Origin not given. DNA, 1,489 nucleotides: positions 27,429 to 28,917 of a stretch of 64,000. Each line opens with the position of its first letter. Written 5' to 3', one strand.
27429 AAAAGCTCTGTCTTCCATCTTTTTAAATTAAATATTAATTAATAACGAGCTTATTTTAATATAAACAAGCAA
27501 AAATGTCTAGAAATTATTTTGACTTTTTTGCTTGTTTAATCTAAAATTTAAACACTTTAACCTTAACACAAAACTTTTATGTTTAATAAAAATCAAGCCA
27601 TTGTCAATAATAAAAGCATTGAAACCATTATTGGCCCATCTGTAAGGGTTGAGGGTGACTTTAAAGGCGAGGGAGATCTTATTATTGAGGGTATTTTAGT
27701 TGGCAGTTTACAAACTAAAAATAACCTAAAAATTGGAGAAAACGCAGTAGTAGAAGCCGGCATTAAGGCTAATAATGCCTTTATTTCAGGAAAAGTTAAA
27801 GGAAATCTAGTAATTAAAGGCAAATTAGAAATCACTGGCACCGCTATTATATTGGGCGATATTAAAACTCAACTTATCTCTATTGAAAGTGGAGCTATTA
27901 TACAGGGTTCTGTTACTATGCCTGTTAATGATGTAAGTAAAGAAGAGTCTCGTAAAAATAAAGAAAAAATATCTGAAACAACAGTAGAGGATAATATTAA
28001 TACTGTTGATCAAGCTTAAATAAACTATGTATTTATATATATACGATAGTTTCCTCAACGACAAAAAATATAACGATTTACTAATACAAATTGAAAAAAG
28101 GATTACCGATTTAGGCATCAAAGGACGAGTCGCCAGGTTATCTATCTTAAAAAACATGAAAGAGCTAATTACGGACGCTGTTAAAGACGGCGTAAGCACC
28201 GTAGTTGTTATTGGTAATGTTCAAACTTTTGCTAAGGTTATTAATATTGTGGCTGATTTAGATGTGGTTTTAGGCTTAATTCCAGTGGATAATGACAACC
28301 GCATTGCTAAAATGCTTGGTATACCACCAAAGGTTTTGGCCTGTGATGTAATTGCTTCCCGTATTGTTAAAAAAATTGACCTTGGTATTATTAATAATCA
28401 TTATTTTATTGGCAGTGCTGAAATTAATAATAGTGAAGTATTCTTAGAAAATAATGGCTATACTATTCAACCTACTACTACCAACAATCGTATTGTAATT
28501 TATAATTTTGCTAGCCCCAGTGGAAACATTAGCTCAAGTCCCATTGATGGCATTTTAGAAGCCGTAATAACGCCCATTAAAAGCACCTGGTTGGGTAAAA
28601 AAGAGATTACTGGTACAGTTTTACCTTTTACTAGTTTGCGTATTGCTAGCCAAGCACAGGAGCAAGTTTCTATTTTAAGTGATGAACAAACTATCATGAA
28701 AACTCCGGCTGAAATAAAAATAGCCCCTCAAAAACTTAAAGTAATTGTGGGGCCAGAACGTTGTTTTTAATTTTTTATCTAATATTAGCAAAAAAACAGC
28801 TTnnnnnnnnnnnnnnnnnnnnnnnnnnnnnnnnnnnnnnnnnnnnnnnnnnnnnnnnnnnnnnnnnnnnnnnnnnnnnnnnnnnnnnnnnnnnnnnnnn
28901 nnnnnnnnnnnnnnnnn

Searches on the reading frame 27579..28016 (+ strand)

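Call 49: search_protein_families(library=pfam, proteins=[window:27579-28016:+], max_evalue=0.001)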
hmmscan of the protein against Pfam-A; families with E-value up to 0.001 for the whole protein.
window:27579-28016:+ (146 aa): 1 family
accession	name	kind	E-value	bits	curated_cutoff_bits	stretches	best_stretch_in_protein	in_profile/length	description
PF04519.19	Bactofilin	-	3.4e-23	82.1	27.9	1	16-112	1-97/98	Polymer-forming cytoskeletal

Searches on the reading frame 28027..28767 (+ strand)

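Call 49: search_protein_families(library=pfam, proteins=[window:28027-28767:+], max_evalue=0.001)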
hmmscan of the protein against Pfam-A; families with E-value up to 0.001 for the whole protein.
window:28027-28767:+ (247 aa): 1 family
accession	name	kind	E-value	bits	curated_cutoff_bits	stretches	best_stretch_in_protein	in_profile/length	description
PF00781.29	DAGK_cat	-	6.7e-07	29.4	23.6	1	11-120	11-123/125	Diacylglycerol kinase catalytic domain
